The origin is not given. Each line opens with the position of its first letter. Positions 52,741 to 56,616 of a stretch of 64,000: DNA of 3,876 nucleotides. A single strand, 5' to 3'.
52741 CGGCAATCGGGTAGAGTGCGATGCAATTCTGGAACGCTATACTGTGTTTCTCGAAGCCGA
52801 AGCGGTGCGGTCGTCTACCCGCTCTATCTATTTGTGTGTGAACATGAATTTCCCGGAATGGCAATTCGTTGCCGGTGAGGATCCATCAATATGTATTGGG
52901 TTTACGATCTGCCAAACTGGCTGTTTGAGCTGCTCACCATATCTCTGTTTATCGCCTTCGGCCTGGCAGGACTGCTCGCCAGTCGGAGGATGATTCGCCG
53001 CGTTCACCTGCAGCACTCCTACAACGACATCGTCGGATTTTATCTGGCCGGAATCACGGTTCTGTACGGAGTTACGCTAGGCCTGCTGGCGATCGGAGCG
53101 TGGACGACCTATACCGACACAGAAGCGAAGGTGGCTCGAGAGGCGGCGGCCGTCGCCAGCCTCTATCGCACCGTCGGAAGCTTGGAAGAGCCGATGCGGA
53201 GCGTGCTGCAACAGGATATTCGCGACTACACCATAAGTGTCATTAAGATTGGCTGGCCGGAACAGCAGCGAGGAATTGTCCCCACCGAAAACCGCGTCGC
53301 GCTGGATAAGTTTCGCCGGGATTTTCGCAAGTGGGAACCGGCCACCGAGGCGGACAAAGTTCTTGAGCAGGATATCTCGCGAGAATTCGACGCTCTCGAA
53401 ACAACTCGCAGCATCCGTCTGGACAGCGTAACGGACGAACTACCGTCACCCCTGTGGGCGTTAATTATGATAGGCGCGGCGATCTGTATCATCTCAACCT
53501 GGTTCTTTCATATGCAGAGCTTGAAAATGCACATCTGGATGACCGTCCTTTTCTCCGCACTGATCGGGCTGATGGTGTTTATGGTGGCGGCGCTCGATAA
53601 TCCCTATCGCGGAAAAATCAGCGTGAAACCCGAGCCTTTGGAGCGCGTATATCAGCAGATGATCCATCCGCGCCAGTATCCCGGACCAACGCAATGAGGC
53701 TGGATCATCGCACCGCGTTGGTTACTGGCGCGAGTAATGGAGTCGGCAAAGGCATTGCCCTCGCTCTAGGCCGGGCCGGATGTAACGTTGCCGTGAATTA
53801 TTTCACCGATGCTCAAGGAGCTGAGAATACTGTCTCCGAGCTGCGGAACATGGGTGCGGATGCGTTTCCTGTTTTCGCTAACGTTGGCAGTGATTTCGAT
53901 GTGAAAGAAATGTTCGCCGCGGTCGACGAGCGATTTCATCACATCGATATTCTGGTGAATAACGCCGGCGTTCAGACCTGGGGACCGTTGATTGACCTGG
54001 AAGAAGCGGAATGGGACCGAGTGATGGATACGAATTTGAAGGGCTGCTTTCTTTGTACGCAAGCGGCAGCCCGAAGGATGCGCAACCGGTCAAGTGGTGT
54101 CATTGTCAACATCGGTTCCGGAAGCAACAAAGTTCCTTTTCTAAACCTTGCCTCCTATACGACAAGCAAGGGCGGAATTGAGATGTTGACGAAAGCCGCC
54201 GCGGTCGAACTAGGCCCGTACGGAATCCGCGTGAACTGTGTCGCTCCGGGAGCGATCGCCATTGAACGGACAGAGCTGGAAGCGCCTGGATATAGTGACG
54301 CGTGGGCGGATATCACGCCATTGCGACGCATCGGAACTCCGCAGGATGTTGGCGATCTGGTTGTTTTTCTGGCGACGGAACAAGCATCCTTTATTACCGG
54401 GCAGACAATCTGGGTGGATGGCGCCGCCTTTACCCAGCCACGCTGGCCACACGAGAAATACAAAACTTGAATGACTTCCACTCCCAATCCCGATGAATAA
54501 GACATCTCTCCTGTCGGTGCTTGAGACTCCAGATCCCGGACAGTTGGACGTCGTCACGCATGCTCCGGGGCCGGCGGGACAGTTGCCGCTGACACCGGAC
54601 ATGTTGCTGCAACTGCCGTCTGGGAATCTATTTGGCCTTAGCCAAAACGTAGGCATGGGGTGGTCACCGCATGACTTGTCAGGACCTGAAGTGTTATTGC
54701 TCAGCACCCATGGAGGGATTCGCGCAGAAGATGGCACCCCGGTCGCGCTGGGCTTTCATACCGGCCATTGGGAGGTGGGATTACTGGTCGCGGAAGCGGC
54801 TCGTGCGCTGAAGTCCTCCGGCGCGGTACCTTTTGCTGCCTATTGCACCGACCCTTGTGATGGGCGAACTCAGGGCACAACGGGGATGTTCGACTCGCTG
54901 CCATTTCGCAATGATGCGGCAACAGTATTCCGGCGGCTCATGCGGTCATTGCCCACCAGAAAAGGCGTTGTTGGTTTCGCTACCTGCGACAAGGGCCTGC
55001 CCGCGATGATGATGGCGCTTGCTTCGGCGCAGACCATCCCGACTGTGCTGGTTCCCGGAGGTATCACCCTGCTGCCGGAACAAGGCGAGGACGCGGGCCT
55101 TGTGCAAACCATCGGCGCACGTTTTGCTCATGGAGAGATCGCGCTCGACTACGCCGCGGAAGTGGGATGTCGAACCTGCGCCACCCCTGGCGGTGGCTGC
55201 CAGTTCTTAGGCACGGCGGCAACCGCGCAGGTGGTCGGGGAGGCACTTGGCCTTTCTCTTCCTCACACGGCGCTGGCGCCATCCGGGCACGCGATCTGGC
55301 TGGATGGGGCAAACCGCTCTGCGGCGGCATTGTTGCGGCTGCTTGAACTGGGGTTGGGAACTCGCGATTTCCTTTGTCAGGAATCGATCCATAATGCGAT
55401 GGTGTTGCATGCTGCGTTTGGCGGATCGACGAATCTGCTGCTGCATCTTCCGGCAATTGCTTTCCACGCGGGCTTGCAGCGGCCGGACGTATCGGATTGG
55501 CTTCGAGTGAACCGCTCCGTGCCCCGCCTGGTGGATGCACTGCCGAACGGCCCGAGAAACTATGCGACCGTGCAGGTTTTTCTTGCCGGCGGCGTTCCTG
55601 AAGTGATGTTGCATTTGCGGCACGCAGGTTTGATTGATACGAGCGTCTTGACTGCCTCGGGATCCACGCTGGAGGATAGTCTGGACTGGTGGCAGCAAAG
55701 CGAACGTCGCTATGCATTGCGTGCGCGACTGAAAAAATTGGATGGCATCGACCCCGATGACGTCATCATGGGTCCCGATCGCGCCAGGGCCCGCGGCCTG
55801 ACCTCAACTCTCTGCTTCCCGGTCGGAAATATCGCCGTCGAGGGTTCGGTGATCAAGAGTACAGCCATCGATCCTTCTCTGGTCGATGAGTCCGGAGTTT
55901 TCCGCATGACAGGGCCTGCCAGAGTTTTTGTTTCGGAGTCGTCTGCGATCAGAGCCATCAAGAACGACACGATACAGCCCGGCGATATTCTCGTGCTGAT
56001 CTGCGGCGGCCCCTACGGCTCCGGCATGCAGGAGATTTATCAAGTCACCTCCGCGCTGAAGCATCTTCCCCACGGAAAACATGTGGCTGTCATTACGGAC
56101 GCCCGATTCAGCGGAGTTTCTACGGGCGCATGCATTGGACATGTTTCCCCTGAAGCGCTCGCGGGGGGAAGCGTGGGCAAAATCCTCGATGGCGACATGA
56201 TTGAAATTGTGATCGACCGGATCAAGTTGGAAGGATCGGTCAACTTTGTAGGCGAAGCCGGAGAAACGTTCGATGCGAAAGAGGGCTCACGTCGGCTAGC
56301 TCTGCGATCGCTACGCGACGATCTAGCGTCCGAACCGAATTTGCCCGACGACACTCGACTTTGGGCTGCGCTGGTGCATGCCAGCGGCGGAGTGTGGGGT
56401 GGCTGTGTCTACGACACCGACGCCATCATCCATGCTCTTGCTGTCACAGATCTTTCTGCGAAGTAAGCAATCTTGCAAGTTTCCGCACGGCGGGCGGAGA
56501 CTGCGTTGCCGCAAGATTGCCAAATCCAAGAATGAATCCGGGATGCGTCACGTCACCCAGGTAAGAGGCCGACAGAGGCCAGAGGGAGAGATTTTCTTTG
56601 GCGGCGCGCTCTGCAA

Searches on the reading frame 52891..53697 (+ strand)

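Call 72: search_protein_families(library=pfam, proteins=[window:52891-53697:+], max_evalue=0.0001)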
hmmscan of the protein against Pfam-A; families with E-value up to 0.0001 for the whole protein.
window:52891-53697:+ (268 aa): 1 family
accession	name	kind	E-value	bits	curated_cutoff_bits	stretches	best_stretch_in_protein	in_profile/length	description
PF14023.12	Bestrophin-like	-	6.9e-62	209.5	32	1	19-250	2-232/232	Bestrophin-like domain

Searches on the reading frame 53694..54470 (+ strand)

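Call 72: search_protein_families(library=pfam, proteins=[window:53694-54470:+], max_evalue=0.0001)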
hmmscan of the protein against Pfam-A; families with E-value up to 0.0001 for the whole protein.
window:53694-54470:+ (258 aa): 4 families
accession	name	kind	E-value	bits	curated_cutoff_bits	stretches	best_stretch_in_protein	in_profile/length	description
PF13561.12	adh_short_C2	-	8e-62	209.3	27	1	12-243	1-233/236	Enoyl-(Acyl carrier protein) reductase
PF00106.31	adh_short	-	2.4e-54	184.3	26.6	1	7-190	2-184/195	short chain dehydrogenase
PF08659.16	KR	-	7.6e-08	32.9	22.6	1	7-127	2-125/180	KR domain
PF23441.1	SDR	-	1e-05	25.5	27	1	3-196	5-202/258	SDR-like rossmann domain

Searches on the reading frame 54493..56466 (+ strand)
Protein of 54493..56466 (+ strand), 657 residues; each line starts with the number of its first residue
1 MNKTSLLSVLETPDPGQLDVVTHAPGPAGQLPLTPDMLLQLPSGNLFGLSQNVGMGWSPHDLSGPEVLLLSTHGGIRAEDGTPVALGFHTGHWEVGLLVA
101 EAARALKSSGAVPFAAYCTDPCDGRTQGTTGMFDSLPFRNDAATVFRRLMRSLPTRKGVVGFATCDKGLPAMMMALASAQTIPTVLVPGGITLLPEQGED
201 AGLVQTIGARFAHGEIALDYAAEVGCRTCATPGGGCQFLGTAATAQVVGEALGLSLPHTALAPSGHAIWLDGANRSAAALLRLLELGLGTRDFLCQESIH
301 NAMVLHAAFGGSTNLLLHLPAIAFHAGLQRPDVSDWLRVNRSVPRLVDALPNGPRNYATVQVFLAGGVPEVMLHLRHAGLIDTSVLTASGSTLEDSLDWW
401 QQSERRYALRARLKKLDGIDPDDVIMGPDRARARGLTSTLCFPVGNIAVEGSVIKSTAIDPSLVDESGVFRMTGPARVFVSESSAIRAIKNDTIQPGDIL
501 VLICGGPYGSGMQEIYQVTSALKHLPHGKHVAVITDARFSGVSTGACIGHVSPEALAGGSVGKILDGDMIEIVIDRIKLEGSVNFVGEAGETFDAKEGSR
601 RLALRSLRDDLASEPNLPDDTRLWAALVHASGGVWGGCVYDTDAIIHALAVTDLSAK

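Call 72: search_protein_families(library=pfam, proteins=[window:54493-56466:+], max_evalue=0.0001)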
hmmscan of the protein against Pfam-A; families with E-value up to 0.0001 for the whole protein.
window:54493-56466:+ (657 aa): 2 families
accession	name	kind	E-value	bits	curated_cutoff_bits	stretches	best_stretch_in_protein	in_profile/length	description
PF00920.27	ILVD_EDD_N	-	2.3e-60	204.9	27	1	88-395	13-315/316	Dihydroxy-acid/6-phosphogluconate dehydratase N-terminal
PF24877.1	ILV_EDD_C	-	1.1e-38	133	27.7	1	444-583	20-154/191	Dihydroxy-acid/6-phosphogluconate dehydratase C-terminal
